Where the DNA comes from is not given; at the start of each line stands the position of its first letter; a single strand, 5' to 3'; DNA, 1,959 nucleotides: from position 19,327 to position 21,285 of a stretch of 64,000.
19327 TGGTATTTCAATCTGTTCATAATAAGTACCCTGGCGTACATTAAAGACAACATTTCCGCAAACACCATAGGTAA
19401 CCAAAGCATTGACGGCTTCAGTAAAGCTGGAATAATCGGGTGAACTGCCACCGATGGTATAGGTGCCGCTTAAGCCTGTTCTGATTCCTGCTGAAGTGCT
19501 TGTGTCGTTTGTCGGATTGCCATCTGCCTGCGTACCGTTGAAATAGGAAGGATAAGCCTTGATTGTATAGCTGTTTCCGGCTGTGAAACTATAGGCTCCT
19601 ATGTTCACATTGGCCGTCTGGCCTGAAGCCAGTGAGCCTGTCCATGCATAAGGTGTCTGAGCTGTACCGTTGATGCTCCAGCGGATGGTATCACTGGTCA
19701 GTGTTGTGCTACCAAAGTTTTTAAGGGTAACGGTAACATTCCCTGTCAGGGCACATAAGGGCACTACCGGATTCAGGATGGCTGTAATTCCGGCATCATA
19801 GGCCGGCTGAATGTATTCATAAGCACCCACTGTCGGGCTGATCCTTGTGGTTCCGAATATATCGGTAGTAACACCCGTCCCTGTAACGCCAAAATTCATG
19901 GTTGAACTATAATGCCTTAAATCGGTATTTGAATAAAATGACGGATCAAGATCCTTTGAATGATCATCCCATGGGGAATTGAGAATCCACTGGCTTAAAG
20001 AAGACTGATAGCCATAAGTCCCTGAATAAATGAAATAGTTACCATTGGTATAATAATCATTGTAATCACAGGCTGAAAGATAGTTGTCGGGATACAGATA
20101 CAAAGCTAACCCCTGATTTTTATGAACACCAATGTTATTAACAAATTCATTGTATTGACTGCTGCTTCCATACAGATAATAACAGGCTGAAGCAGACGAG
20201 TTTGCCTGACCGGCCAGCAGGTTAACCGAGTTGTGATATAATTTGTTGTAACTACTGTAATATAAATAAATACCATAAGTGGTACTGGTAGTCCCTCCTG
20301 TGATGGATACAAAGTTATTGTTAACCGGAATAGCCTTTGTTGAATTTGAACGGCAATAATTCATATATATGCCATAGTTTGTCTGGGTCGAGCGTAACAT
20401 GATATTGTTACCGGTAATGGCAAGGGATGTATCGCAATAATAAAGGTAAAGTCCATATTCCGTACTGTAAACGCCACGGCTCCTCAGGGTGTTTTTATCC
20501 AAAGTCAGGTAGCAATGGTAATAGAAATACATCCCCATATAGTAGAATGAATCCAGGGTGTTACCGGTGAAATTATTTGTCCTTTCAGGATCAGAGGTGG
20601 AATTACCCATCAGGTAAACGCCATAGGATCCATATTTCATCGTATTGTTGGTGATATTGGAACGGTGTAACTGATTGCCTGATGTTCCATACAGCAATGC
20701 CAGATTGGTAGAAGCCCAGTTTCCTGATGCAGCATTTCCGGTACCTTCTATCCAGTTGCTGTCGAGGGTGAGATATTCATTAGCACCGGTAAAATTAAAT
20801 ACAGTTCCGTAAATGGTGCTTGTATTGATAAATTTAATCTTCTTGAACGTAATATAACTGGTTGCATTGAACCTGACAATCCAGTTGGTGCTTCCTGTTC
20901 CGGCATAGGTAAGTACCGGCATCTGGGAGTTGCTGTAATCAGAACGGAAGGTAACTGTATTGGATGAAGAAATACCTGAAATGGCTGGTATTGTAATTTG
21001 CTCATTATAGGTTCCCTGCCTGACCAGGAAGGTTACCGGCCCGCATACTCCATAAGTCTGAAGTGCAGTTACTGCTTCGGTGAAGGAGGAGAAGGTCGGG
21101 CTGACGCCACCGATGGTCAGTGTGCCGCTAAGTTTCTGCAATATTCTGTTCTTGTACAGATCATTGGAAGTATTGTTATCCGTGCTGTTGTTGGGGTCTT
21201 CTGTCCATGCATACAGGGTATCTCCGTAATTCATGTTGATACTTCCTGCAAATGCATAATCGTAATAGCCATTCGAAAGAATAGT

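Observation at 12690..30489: Unannotated ~600-aa supermodule repeated nine times in the N-terminal 5900 residues of the 9405-aa protein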

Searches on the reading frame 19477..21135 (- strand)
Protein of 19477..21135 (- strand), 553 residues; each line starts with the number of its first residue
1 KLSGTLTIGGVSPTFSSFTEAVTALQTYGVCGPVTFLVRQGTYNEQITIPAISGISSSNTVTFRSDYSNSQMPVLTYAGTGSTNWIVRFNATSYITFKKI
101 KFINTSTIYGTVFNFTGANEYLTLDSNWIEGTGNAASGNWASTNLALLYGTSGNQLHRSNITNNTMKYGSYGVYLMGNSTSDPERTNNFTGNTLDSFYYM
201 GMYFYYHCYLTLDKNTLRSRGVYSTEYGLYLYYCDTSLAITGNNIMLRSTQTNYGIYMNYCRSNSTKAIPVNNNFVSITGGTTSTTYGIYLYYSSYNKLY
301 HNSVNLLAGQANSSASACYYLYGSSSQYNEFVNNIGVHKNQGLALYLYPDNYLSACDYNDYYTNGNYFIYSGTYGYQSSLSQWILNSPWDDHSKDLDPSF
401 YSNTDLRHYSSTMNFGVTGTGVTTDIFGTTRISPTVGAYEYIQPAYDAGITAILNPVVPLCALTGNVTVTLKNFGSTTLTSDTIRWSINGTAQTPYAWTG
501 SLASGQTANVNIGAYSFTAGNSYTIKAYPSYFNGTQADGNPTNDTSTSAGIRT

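Call 8: search_protein_families(library=pfam, proteins=[window:19477-21135:-], max_evalue=0.1)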
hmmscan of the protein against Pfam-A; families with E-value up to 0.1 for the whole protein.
window:19477-21135:- (553 aa): 0 families

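Call 9: search_protein_families(library=ncbifam, proteins=[window:19477-21135:-], max_evalue=0.1)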
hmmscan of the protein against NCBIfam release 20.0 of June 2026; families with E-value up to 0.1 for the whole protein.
window:19477-21135:- (553 aa): 1 family
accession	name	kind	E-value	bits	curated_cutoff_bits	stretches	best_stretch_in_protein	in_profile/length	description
TIGR03804.1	para_beta_helix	repeat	0.00045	19.8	19.45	1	284-305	19-40/44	parallel beta-helix repeat protein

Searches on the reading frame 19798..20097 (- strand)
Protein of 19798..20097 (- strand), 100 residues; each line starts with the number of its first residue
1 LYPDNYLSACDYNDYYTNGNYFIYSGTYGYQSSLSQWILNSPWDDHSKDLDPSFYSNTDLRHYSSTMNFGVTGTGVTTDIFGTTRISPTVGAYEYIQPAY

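Call 34: search_protein_families(library=ncbifam, proteins=[window:19798-20097:-], max_evalue=10)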
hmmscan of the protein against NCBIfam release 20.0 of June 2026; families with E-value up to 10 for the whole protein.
seq(100 aa): 1 family
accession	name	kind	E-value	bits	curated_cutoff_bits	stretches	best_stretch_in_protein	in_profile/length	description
NF041518.1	choice_anch_Q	domain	0.028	14.7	25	1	59-95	18-57/58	choice-of-anchor Q domain-containing protein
